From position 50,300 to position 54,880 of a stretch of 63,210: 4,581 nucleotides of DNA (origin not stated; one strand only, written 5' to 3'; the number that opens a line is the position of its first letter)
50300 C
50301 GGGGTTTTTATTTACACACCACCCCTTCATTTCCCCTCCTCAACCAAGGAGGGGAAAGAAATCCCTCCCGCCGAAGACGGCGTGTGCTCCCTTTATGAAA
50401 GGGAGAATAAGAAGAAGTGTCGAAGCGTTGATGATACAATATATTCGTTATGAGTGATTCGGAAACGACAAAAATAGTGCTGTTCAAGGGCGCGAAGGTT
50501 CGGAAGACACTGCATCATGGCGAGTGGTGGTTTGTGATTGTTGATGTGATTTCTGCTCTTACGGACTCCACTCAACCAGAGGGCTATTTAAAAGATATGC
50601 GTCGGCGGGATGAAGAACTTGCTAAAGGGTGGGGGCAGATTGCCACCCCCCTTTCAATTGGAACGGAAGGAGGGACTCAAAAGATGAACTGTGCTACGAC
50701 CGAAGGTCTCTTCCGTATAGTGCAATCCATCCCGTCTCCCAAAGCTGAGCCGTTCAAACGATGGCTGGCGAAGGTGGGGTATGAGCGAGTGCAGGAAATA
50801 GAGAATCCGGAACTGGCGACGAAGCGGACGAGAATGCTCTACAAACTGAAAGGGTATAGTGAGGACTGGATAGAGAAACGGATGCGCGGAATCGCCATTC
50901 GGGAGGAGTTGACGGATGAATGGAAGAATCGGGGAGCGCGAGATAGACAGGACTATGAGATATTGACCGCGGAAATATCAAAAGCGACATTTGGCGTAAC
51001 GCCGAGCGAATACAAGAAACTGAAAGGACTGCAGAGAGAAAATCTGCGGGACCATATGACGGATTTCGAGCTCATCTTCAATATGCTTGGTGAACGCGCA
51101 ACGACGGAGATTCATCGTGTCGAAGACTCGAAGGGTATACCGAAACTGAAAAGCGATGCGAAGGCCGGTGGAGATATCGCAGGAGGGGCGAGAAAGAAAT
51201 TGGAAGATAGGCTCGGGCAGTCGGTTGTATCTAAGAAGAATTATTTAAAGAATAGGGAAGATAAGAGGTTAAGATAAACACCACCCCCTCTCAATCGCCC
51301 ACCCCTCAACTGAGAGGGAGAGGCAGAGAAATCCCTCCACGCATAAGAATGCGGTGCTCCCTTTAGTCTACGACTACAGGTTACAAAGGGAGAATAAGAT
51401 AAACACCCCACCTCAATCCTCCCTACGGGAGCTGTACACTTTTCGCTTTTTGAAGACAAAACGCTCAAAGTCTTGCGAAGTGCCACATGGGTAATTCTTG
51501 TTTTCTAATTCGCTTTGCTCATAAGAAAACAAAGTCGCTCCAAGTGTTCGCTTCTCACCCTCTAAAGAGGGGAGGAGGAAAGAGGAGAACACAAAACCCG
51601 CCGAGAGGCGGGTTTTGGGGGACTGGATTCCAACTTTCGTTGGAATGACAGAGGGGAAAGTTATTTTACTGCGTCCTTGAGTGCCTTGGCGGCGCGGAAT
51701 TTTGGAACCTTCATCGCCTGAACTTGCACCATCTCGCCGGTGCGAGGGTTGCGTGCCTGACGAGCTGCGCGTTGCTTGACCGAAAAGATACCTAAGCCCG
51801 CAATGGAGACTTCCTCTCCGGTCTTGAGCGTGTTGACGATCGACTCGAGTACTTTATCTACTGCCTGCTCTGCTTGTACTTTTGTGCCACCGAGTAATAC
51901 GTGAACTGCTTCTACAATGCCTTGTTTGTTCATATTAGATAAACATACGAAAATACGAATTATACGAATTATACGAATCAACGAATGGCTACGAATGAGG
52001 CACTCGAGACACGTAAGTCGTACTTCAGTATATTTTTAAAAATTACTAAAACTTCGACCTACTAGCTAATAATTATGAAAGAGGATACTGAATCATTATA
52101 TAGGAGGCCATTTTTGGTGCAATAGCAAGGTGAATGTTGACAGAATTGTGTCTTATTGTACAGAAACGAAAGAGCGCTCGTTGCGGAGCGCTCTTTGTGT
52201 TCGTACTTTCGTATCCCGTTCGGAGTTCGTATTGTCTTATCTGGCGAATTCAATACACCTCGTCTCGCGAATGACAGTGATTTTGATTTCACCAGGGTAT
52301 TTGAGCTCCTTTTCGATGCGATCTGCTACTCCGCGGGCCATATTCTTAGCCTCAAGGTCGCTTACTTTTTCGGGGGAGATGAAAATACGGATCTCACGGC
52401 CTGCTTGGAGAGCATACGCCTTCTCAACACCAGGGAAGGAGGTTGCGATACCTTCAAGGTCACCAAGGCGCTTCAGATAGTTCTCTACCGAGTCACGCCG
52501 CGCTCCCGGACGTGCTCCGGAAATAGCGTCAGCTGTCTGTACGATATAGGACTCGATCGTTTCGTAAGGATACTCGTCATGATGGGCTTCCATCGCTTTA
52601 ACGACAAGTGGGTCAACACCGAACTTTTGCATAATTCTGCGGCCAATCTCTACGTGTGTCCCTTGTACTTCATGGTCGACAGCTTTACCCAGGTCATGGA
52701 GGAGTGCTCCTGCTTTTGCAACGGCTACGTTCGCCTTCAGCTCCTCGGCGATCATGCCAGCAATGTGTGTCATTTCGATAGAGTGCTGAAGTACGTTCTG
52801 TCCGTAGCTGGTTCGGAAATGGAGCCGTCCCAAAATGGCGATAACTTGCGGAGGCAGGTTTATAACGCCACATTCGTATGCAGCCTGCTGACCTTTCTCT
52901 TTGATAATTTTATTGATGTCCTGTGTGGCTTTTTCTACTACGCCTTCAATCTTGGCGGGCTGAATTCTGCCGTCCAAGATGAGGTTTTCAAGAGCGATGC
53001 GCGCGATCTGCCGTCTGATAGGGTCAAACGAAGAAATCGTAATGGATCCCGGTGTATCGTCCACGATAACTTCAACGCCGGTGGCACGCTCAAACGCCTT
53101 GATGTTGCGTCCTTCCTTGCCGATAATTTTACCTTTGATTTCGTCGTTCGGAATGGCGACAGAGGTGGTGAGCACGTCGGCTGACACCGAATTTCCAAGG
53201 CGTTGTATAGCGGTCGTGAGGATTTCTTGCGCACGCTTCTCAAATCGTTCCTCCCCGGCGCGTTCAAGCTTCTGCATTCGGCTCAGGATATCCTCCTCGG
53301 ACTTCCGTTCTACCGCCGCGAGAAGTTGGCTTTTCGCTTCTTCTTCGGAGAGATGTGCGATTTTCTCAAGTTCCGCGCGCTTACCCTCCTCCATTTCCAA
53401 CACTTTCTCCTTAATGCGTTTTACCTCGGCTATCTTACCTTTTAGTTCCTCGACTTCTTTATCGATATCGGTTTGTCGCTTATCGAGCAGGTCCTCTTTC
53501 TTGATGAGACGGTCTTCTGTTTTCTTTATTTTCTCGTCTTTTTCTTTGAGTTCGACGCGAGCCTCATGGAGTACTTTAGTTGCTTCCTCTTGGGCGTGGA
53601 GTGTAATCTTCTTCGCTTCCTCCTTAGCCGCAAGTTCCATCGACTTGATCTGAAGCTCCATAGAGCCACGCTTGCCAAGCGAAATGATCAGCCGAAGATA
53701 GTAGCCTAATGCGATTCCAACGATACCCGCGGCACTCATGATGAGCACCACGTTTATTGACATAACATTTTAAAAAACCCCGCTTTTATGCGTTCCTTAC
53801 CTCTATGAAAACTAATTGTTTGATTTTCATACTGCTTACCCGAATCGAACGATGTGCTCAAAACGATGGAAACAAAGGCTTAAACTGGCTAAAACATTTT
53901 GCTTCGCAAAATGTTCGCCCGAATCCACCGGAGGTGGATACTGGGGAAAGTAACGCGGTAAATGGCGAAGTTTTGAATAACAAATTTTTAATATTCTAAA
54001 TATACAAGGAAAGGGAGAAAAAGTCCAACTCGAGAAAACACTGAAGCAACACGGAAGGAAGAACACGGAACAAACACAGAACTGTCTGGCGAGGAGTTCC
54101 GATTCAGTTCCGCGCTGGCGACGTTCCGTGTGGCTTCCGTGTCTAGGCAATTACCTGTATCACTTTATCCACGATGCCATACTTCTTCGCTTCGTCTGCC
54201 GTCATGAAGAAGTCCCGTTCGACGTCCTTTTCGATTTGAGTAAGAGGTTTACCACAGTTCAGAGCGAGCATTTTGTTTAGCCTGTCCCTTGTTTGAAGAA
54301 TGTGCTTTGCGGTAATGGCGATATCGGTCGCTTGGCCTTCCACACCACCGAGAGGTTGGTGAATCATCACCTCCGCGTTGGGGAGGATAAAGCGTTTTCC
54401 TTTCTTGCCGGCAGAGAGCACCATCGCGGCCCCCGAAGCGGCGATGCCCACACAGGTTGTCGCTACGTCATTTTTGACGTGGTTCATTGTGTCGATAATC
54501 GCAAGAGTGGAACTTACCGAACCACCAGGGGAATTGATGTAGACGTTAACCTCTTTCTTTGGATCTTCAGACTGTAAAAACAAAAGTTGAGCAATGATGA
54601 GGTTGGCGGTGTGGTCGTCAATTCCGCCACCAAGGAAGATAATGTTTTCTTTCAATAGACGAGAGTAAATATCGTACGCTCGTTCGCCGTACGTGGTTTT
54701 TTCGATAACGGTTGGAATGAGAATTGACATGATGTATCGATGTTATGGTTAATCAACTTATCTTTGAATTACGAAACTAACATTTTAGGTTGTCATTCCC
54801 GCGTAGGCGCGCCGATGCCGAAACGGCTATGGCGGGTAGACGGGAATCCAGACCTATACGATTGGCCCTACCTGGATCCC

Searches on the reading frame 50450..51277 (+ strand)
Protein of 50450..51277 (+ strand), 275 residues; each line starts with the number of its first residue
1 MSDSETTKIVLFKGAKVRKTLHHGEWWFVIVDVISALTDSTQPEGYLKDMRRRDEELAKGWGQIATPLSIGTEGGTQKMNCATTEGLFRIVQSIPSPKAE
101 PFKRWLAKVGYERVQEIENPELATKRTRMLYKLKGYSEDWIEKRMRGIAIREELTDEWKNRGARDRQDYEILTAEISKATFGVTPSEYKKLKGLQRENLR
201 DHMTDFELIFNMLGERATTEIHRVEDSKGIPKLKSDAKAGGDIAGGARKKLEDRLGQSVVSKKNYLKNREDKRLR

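Call 29: search_protein_families(library=pfam, proteins=[window:50450-51277:+], max_evalue=0.001)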
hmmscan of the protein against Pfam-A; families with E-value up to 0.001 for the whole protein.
window:50450-51277:+ (275 aa): 1 family
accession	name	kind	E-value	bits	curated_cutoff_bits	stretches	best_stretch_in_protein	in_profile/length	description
PF02498.22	Bro-N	-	3e-12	47.4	25.6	1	18-108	3-92/96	BRO family, N-terminal domain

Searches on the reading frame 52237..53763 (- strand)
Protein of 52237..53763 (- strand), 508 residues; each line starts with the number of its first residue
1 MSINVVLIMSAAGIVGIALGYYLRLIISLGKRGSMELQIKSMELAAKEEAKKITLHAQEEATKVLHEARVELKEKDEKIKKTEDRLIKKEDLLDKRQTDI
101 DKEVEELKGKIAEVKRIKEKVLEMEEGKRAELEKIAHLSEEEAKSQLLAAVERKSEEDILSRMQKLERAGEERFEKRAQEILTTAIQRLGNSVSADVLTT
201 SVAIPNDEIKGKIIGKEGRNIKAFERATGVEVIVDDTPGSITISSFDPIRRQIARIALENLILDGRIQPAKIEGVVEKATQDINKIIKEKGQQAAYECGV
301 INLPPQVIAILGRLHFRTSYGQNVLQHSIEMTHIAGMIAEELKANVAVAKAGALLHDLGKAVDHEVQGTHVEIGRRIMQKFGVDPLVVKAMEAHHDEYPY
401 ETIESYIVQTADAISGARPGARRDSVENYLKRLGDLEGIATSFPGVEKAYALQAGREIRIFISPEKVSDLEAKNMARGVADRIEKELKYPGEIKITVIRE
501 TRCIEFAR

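Call 29: search_protein_families(library=pfam, proteins=[window:52237-53763:-], max_evalue=0.001)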
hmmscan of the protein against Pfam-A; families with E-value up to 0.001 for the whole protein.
window:52237-53763:- (508 aa): 4 families
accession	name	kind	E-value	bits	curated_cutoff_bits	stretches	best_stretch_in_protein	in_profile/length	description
PF12072.13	RNase_Y_N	-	2.7e-24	86.1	32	1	6-189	3-197/201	RNase Y N-terminal region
PF01966.28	HD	-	4.8e-17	62.7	22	1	324-415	1-114/116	HD domain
PF00013.35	KH_1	-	4.4e-08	33.2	21.5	1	199-258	1-64/66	KH domain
PF08668.18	HDOD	-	0.00054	19.9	22.9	0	323-362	94-134/196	HDOD domain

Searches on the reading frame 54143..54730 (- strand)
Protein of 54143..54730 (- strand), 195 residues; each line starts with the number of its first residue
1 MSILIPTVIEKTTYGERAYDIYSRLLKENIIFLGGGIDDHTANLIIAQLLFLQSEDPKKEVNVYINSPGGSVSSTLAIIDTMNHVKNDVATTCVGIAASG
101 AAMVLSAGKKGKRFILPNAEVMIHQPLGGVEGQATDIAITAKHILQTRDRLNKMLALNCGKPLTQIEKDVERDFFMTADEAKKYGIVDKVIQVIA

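Call 29: search_protein_families(library=pfam, proteins=[window:54143-54730:-], max_evalue=0.001)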
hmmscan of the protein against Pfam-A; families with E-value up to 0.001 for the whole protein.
window:54143-54730:- (195 aa): 1 family
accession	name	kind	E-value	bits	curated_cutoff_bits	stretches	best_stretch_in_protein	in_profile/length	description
PF00574.28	CLP_protease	-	1e-77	260.6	20.2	1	15-192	3-180/182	Clp protease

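Call 31: list_cluster_members(proteins=[window:54143-54730:-, window:60161-61516:-, window:58053-60047:-, window:45633-46793:-, window:44866-45642:-, window:44675-44869:-, P0002, P0122, P0010, P0019])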
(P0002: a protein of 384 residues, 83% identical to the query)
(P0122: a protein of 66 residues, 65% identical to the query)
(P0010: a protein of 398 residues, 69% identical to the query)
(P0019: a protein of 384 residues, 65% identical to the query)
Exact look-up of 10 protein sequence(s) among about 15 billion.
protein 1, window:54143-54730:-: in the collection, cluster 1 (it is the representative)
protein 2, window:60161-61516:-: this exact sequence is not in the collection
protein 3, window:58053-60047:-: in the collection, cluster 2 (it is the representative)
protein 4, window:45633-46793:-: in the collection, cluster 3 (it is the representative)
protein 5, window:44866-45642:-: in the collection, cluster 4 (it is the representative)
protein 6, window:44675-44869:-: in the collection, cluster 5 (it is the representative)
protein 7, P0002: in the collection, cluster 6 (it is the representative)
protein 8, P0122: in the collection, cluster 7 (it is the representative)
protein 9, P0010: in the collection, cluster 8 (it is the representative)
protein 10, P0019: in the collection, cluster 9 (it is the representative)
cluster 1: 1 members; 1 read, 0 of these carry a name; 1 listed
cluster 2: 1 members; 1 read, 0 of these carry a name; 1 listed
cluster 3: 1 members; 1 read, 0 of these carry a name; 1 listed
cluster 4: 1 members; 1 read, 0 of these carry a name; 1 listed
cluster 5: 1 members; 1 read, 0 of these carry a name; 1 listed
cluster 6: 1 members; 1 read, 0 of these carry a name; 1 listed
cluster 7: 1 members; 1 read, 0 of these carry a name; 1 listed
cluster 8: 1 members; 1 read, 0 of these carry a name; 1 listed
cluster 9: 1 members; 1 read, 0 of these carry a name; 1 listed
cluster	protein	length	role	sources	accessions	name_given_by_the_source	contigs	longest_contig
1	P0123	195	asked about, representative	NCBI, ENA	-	-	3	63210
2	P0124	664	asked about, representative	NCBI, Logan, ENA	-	-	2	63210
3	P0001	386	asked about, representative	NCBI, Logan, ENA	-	-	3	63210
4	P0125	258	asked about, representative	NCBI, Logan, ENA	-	-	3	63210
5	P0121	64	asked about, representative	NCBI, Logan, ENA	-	-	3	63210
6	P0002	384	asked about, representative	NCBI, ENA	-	-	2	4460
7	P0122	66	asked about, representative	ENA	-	-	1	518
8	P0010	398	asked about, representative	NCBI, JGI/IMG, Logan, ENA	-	-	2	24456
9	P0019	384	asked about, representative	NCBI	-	-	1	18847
